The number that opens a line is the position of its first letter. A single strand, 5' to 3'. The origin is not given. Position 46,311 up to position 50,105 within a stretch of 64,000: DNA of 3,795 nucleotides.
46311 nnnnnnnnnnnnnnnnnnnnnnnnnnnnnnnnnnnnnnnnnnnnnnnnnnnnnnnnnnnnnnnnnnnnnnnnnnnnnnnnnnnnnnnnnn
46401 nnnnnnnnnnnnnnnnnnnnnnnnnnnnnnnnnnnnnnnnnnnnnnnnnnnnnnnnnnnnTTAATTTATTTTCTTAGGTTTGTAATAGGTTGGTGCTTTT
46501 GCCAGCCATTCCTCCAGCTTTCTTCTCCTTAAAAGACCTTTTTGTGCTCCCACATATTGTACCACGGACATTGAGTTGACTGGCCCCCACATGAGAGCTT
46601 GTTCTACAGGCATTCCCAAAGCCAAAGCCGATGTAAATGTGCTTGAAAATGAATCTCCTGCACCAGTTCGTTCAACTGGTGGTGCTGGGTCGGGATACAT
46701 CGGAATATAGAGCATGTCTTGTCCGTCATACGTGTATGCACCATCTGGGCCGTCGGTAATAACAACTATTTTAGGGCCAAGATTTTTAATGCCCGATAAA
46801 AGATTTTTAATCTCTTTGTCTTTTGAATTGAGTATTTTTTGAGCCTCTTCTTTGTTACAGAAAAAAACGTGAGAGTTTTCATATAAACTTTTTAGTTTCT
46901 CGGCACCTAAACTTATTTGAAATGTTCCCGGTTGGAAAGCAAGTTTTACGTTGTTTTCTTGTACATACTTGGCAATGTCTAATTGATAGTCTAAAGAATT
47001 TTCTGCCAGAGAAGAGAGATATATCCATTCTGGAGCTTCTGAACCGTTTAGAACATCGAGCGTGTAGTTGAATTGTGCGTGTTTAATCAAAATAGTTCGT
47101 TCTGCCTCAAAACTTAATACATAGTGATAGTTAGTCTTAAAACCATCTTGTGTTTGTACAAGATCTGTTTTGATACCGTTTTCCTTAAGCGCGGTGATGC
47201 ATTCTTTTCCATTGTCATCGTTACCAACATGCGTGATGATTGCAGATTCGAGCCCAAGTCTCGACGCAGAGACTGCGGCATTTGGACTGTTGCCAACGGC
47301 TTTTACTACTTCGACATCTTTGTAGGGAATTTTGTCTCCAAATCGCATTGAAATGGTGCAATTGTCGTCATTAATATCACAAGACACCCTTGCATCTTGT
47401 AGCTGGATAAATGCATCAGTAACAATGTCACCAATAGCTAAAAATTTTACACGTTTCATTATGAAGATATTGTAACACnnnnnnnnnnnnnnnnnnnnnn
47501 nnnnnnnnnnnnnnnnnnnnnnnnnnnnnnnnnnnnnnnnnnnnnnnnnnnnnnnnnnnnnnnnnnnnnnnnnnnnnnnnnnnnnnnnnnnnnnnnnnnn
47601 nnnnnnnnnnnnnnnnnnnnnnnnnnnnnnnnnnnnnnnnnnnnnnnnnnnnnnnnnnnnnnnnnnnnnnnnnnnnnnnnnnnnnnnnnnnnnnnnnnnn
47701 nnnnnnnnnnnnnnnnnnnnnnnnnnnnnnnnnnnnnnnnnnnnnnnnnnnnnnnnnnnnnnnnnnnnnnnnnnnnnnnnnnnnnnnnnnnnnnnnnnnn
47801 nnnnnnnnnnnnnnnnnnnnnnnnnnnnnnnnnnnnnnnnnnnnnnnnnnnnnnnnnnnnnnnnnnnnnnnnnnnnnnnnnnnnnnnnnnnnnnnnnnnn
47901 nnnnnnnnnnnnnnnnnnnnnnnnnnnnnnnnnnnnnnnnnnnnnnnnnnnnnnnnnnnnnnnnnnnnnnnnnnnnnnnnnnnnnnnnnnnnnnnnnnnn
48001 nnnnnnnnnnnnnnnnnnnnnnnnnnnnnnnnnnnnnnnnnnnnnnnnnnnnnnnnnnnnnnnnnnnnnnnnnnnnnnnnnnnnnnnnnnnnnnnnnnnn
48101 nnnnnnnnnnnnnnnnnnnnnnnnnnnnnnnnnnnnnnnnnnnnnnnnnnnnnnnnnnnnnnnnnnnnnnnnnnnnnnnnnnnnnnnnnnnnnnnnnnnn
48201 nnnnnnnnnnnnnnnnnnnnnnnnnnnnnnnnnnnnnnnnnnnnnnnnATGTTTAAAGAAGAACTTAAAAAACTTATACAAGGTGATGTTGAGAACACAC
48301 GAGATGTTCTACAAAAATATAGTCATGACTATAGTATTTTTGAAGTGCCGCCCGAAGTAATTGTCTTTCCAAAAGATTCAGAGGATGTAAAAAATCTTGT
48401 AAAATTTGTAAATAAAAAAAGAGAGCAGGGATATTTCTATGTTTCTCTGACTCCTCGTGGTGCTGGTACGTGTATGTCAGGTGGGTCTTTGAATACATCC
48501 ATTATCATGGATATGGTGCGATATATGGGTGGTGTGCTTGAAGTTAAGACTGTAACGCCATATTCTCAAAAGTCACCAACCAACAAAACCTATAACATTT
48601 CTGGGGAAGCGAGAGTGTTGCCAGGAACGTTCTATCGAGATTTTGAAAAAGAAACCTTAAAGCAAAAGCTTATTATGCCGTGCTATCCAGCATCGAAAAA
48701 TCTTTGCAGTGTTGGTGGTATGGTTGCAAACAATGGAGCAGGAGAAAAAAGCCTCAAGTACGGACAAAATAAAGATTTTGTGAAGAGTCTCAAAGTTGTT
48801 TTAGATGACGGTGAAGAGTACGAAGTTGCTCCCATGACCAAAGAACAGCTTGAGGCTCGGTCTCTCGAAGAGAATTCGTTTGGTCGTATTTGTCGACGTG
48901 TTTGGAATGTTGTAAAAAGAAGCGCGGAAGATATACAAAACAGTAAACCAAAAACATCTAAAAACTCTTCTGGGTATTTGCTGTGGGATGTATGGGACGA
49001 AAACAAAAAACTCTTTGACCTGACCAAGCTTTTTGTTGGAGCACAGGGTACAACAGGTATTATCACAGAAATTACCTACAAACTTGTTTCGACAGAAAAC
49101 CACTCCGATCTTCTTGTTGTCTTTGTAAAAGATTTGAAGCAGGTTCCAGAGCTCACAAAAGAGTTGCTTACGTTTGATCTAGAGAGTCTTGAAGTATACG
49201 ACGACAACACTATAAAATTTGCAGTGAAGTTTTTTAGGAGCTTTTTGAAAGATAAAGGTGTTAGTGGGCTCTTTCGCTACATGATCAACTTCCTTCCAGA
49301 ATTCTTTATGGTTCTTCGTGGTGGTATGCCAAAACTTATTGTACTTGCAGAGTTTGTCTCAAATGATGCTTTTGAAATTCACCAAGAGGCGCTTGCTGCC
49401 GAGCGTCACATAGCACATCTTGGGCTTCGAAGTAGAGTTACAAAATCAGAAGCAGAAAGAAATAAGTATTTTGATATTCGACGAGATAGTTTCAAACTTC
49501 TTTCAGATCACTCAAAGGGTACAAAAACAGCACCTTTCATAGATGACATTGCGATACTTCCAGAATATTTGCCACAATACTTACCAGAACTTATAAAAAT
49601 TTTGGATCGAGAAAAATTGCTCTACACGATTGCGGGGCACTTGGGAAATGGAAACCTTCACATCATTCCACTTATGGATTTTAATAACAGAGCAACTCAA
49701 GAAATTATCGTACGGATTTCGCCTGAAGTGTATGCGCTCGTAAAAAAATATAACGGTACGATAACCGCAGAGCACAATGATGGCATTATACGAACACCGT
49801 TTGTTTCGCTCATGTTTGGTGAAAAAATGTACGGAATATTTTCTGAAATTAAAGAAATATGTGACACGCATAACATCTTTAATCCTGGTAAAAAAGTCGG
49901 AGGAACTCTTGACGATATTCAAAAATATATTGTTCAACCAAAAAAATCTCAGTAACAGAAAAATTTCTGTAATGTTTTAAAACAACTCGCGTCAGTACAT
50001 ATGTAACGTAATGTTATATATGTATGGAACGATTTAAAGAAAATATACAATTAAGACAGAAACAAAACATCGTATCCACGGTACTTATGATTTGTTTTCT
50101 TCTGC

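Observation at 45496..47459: Operon of a PfkB kinase with two paralogous acidic coiled-coil proteins of unknown function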

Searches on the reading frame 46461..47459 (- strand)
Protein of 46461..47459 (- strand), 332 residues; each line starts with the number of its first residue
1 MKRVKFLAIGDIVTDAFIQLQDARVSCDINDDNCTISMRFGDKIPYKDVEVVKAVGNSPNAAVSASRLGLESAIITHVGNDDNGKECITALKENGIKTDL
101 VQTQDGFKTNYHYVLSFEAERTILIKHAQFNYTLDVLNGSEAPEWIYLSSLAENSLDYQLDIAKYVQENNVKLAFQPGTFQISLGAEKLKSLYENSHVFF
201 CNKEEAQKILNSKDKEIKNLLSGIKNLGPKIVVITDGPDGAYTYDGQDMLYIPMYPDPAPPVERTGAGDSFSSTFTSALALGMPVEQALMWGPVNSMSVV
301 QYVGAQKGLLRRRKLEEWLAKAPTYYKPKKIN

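Call 3: search_protein_families(library=pfam, proteins=[window:46461-47459:-], max_evalue=1)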
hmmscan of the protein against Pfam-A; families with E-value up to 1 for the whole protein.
window:46461-47459:- (332 aa): 3 families
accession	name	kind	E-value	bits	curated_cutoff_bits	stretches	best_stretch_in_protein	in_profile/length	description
PF00294.29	PfkB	-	3.6e-35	122.2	25.8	1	56-308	37-298/302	pfkB family carbohydrate kinase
PF08543.17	Phos_pyr_kin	-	1.5e-05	25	27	1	188-290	111-222/246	Phosphomethylpyrimidine kinase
PF01973.23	MptE-like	-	0.0049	17.1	34.6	1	88-182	60-159/171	6-hydroxymethylpterin diphosphokinase MptE-like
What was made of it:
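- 46461..47459 (-): PfkB-family carbohydrate kinase, 332 aa, first gene of the operon. Pfam PF00294 at E 3.6e-35 (call 3).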

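Call 6: search_protein_families(library=ncbifam, proteins=[window:46461-47459:-], max_evalue=1)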
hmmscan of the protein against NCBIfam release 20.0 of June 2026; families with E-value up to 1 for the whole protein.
window:46461-47459:- (332 aa): 24 families
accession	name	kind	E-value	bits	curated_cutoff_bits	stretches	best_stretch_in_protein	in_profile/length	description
TIGR02152.1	D_ribokin_bact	equivalog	1.1e-29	103.8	299.65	1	55-316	35-297/298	ribokinase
NF007321.0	PRK09813.1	equivalog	3.9e-23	82.3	247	2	211-305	168-260/261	fructoselysine 6-kinase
TIGR04382.1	myo_inos_iolC_N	equivalog_domain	1.1e-21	77.4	300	2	188-317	181-307/309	5-dehydro-2-deoxygluconokinase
NF040938.1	KDG_KDGal_kin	equivalog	1.1e-17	64.1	400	2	191-320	179-304/305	bifunctional 2-dehydro-3-deoxygluconokinase/2-dehydro-3-deoxygalactonokinase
NF053626.1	RibKinHalex1628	equivalog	3e-17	63.1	330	1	56-294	39-267/293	ATP-dependent ribose-1-phosphate kinase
NF008353.0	PRK11142.1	equivalog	2.1e-16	60.3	341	1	53-321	37-305/307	ribokinase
NF041332.1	KDG_KDGal_kin_Halo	equivalog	2.7e-15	56.6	440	2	186-293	180-285/320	bifunctional 2-dehydro-3-deoxygluconokinase/2-dehydro-3-deoxygalactonokinase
TIGR02198.1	rfaE_dom_I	equivalog_domain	5.3e-15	55.3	345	2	190-306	185-303/315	D-glycero-beta-D-manno-heptose-7-phosphate kinase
NF006957.1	PRK09434.1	equivalog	5.7e-14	52.3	450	1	42-287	13-268/302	fructokinase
NF049991.1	TagKinase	equivalog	2.7e-13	49.4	420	2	186-323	185-319/321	tagatose kinase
NF041164.1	NucKinThplmales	equivalog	2.1e-12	46.9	450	1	47-300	31-272/295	nucleoside kinase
TIGR03168.1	1-PFK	subfamily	8.8e-12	44.5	216.4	1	60-306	40-288/305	hexose kinase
TIGR03828.1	pfkB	equivalog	3.4e-10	39.5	292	1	60-306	40-288/305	1-phosphofructokinase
NF041134.1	R1P_kin_Thcocales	equivalog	5.7e-10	39.1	500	1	40-310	23-273/291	ADP-dependent ribose-1-phosphate kinase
NF052444.1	DhDoxglucKinKdgK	equivalog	1.1e-07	31.6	400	1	60-305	30-295/303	2-dehydro-3-deoxygluconokinase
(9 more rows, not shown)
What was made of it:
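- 46461..47459 (-): Best NCBIfam hits (ribokinase, 103.8 bits) are far below the cut-off (call 6).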

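Call 18: find_related_loci(query=window:46461-47459:-, collection=genome_contigs, flank=5000)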
Query window:46461-47459:- (332 aa) in genome_contigs; peptide patterns used: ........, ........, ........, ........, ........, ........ (x = any residue, [..] = any of these).
68 stretches matched a pattern; 33 encode a relative of the query (tblastn E <= 1e-3); 33 distinct loci.
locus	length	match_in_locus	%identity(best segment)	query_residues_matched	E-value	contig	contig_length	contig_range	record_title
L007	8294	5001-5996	91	1-332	0e+0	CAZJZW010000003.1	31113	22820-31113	MAG TPA_asm: uncultured Candidatus Saccharibacteria bacterium isolate SRP219642_co7_382 genome assembly, contig: NODE_19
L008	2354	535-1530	88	1-332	0e+0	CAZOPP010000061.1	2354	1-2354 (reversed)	MAG TPA_asm: uncultured Candidatus Saccharibacteria bacterium isolate SRP329715_co2_76 genome assembly, contig: NODE_861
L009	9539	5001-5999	83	1-332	0e+0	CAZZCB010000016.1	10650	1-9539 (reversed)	MAG TPA_asm: uncultured Candidatus Saccharibacteria bacterium isolate SRP329715_co2_21 genome assembly, contig: NODE_112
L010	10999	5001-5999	83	1-332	0e+0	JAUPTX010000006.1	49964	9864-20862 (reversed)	MAG: Patescibacteria group bacterium isolate erpe_2018_sw_6hr_WHONDRS-SW48-000087_A_bin.16 scaffold_96, whole genome sho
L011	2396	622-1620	78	1-332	0e+0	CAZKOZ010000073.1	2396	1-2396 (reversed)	MAG TPA_asm: uncultured Candidatus Saccharibacteria bacterium isolate SRP344714_co1_390 genome assembly, contig: NODE_72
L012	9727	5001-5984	61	2-331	6e-140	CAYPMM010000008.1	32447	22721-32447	MAG TPA_asm: uncultured Candidatus Saccharibacteria bacterium isolate binchicken_co38_445 genome assembly, contig: NODE_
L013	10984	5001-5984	60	2-331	6e-138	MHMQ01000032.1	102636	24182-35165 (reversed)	MAG: Candidatus Niyogibacteria bacterium RIFCSPLOWO2_01_FULL_45_48 rifcsplowo2_01_scaffold_5172, whole genome shotgun se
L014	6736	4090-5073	60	2-331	1e-137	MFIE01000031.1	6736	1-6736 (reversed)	MAG: Candidatus Giovannonibacteria bacterium RIFCSPLOWO2_01_FULL_46_13 rifcsplowo2_01_scaffold_94606, whole genome shotg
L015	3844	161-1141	56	1-331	1e-130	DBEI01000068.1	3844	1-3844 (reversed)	MAG TPA_asm: Patescibacteria group bacterium UBA910 UBA910_contig_16261, whole genome shotgun sequence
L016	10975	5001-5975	59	6-332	3e-127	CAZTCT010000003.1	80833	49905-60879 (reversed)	MAG TPA_asm: uncultured Candidatus Saccharibacteria bacterium isolate SRP329715_co1_218 genome assembly, contig: NODE_33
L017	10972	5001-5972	59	2-328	7e-127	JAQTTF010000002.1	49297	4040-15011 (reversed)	MAG: Candidatus Paceibacterota bacterium isolate STB_34 NODE_1430_length_49297_cov_3.141062_Sandtown_B, whole genome sho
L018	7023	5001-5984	59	1-331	1e-125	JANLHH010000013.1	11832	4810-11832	MAG: Patescibacteria group bacterium isolate P6-12 k99_225348, whole genome shotgun sequence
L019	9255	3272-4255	57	2-331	1e-120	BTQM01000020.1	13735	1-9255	MAG: Patescibacteria group bacterium BMS9Abin13 DNA, NODE_1427_length_13735, whole genome shotgun sequence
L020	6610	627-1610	57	2-331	1e-120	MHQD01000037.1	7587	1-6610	MAG: Candidatus Sungbacteria bacterium RIFCSPHIGHO2_01_FULL_50_25 rifcsphigho2_01_scaffold_51539, whole genome shotgun s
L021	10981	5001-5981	54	1-327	4e-119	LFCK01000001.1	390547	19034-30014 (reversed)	MAG: Parcubacteria bacterium C7867-001 C7867_00003, whole genome shotgun sequence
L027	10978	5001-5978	53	3-331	1e-113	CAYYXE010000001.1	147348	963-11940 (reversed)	MAG TPA_asm: uncultured Candidatus Saccharibacteria bacterium isolate SRP133034_co1_65 genome assembly, contig: NODE_32_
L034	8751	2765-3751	49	2-327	4e-103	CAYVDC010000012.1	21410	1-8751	MAG TPA_asm: uncultured Candidatus Saccharibacteria bacterium isolate SRP170004_co1_265 genome assembly, contig: NODE_37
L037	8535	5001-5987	61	2-331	4e-140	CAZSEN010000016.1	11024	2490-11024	MAG TPA_asm: uncultured Candidatus Saccharibacteria bacterium isolate SRP269290_co3_995 genome assembly, contig: NODE_74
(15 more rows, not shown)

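Call 30: search_protein_families(library=padloc, proteins=[window:46461-47459:-], max_evalue=1)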
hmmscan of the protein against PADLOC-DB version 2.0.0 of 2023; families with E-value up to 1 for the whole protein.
window:46461-47459:- (332 aa): 0 families

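Call 36: find_related_loci(query=window:46461-47459:-, collection=metagenome_contigs, flank=3500)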
Query window:46461-47459:- (332 aa) in metagenome_contigs; peptide patterns used: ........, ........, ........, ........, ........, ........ (x = any residue, [..] = any of these).
108 stretches matched a pattern; 44 encode a relative of the query (tblastn E <= 1e-3); 44 distinct loci.
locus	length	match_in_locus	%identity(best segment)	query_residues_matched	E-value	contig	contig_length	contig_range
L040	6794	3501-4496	91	1-332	0e+0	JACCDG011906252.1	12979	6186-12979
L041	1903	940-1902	85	1-321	0e+0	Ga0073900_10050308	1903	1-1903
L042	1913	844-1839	79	1-332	0e+0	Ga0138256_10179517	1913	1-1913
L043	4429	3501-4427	80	1-309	2e-180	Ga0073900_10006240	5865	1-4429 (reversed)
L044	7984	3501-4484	60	2-331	4e-138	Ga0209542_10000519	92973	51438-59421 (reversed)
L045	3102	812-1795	60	2-331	7e-144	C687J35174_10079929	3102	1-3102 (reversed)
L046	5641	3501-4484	60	2-331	5e-138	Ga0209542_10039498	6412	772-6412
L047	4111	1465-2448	60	2-331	9e-141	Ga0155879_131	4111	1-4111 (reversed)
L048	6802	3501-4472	61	2-327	2e-137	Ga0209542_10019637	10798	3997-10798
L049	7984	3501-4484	60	2-331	4e-138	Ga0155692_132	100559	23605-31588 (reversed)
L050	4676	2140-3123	59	1-331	5e-125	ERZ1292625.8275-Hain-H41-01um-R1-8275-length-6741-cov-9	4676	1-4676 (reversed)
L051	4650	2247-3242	58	2-332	3e-123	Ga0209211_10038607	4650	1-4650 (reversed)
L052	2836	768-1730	56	6-327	7e-127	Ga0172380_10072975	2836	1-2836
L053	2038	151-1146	57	6-332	6e-129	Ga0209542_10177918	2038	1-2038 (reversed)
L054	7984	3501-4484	57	2-331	2e-120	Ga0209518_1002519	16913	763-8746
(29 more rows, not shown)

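Call 62: search_solved_structures(query=window:46461-47459:-, max_evalue=1e-10)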
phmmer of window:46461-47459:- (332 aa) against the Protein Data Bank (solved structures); distinct sequences matched with E-value up to 1e-10: 3.
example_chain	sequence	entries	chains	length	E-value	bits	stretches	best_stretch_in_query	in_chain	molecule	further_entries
2qcv_A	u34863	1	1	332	1.1e-11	47.8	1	52-305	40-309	Putative 5-dehydro-2-deoxygluconokinase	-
3hj6_A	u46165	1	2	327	1.1e-11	47.7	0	53-305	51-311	Fructokinase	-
2c49_A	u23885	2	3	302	5.8e-11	45.4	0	56-320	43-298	SUGAR KINASE MJ0406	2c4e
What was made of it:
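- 46461..47459 (-): Nearest solved structures reach only E about 1e-11 (IolC-like, fructokinase, MJ0406) (call 62).
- On PfkB carbohydrate kinase family (the kinase gene): The closest PDB chains reach only E about 1e-11 (call 62).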

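Call 64: find_homologous_proteins(query=L037:6504-7013:+, max_evalue=0.01)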
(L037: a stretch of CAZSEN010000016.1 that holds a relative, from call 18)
Query L037:6504-7013:+ (170 aa): 1 proteins with E <= 0.01 among 907 candidates.
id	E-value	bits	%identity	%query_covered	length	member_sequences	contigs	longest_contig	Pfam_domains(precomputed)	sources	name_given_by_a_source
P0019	1.9e-97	342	100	100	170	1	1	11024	-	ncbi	-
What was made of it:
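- L037_170 is a singleton among 5.8e9 proteins (call 64).
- Tried and rejected: A search for the L037 170-aa slot protein found a singleton (call 64).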

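Call 82: search_protein_families(library=pfam, proteins=[L007:6525-7082:+, L008:1535-2194:+, L007:6001-6165:+, L027:6004-6441:+, L034:3772-4275:+, L037:5987-6478:+, L037:6504-7013:+], max_evalue=0.1)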
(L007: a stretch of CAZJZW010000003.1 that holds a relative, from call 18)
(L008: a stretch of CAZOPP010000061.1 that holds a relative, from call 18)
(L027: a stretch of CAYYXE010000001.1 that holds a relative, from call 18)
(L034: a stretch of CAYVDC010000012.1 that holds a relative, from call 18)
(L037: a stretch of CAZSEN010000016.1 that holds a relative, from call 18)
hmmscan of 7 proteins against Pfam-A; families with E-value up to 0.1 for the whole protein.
L007:6525-7082:+ (186 aa): 10 families
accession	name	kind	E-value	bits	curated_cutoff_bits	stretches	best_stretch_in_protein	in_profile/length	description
PF06248.19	Zw10_N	-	0.0067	17.4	26.3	0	143-183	26-65/93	Centromere/kinetochore Zw10 N-terminal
PF04136.21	COG3_N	-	0.0096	16.3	27.9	0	61-132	19-88/147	Conserved oligomeric Golgi complex subunit 3, N-terminal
PF04977.20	DivIC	-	0.016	15.5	28.9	1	86-138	10-63/80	Septum formation initiator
PF20715.2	DUF6827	-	0.021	15.1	26.9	1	75-169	33-125/158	Domain of unknown function (DUF6827)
PF15739.10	TSNAXIP1_N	-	0.035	14.8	27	1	117-170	49-102/111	Translin-associated factor X-interacting N-terminus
PF07554.19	FIVAR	-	0.044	14.8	29.2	0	128-168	27-70/71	FIVAR domain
PF06419.17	COG6_N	-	0.054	14.1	27.4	0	93-144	47-98/114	Conserved oligomeric complex COG6, N-terminal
PF10473.14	CENP-F_leu_zip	-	0.07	13.6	34.5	1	100-170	3-70/140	Leucine-rich repeats of kinetochore protein Cenp-F/LEK1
PF05811.18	DUF842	-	0.071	13.3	25.1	0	98-162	64-129/131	Eukaryotic protein of unknown function (DUF842)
PF17279.8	DUF5344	-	0.081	13.9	27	0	97-166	10-79/87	Family of unknown function (DUF5344)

L008:1535-2194:+ (220 aa): 2 families
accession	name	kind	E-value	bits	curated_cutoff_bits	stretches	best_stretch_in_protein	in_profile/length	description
PF13526.11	DUF4125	-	0.0058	16.8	25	1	88-159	62-134/197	Protein of unknown function (DUF4125)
PF15821.10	DUF4709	-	0.069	14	27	1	88-137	51-100/110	Domain of unknown function (DUF4709)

L007:6001-6165:+ (55 aa): 0 families

L027:6004-6441:+ (146 aa): 6 families
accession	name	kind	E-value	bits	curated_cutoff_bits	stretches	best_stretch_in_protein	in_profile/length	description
PF00176.29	SNF2-rel_dom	-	0.0068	16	24.9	1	36-118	183-265/290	SNF2-related domain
PF05130.17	FlgN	-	0.012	16.4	30.5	1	29-125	43-133/147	FlgN protein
PF06022.16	Cir_Bir_Yir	-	0.014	15.4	25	1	12-108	109-200/259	Plasmodium variant antigen protein Cir/Yir/Bir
PF10805.13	DUF2730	-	0.023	15.2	24.9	1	28-110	15-100/102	Protein of unknown function (DUF2730)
PF11083.13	Relaxase_C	-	0.034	14.8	30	1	76-124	29-79/125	C-terminal helical hairpin domain from relaxase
PF03037.21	KMP11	-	0.06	14.6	28.3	1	57-119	10-67/90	Kinetoplastid membrane protein 11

L034:3772-4275:+ (168 aa): 1 family
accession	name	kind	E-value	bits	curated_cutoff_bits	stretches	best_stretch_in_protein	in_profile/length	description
PF13874.11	Nup54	-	0.0033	17.9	30.5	1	24-89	65-131/140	Nucleoporin complex subunit 54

L037:5987-6478:+ (164 aa): 6 families
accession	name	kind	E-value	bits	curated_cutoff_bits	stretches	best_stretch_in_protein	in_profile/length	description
PF03954.19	Lectin_N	-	0.0026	18.1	28.3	0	31-76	86-131/140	Hepatic lectin, N-terminal domain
PF17253.7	DUF5320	-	0.012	17.2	27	0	26-77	47-98/99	Family of unknown function (DUF5320)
PF06419.17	COG6_N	-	0.014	16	27.4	1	69-142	18-92/114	Conserved oligomeric complex COG6, N-terminal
PF10473.14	CENP-F_leu_zip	-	0.036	14.6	34.5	1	31-85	32-85/140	Leucine-rich repeats of kinetochore protein Cenp-F/LEK1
PF14362.11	DUF4407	-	0.089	12.5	31.3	0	39-160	121-240/297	Domain of unknown function (DUF4407)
PF02403.27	Seryl_tRNA_N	-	0.097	13.4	28.2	0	108-153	47-95/108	Seryl-tRNA synthetase N-terminal domain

L037:6504-7013:+ (170 aa): 4 families
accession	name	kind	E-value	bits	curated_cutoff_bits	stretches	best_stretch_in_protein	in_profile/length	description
PF13851.11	GAS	-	0.014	15.3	32.3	1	55-160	24-126/200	Growth-arrest specific micro-tubule binding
PF06602.19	Myotub-related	-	0.029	13.7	25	1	93-148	139-192/352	Myotubularin-like phosphatase domain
PF03273.18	Baculo_gp64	-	0.029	13.5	27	1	113-165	299-351/534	Baculovirus gp64 envelope glycoprotein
PF03148.19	Tektin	-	0.086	12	34.3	1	78-161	6-85/383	Tektin family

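Call 94: list_cluster_members(proteins=[P0001, P0011, window:46461-47459:-])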
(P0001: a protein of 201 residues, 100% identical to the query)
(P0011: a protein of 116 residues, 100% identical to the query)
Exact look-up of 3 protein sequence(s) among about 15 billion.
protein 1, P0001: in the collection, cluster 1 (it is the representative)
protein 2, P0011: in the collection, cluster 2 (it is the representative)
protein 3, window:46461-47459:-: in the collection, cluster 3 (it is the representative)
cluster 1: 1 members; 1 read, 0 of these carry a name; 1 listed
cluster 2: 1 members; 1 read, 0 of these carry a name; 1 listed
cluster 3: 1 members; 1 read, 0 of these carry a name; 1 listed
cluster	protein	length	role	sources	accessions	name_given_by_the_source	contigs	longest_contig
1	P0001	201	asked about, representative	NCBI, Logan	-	-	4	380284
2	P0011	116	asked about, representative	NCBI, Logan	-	-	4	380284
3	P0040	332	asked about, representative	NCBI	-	-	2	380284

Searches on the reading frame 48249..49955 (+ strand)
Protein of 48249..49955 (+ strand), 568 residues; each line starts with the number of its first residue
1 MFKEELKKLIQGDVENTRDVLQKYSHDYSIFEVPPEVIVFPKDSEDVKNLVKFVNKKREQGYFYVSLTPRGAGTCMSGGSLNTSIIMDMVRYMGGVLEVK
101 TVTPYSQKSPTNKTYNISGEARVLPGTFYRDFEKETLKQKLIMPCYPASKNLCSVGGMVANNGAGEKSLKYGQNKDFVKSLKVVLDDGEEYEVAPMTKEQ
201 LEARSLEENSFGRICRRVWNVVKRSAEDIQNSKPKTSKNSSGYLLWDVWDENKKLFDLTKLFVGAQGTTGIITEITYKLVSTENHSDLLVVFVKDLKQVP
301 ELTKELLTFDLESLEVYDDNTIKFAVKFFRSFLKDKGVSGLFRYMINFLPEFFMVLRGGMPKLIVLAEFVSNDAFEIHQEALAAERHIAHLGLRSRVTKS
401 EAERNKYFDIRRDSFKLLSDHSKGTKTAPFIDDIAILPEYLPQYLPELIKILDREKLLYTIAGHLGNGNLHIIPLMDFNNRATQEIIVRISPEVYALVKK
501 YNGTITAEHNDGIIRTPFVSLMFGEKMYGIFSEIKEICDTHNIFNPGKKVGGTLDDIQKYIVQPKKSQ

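Call 3: search_protein_families(library=pfam, proteins=[window:48249-49955:+], max_evalue=1)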
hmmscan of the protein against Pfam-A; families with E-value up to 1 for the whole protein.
window:48249-49955:+ (568 aa): 3 families
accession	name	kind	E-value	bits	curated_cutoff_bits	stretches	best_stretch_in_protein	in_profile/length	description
PF02913.24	FAD-oxidase_C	-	1e-36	127.3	21.2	1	285-548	4-247/248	FAD linked oxidases, C-terminal domain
PF01565.28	FAD_binding_4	-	9.1e-24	84.2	26.4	1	35-192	1-137/139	FAD binding domain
PF11197.13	DUF2835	-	0.048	14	25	1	321-346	34-59/71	Protein of unknown function (DUF2835)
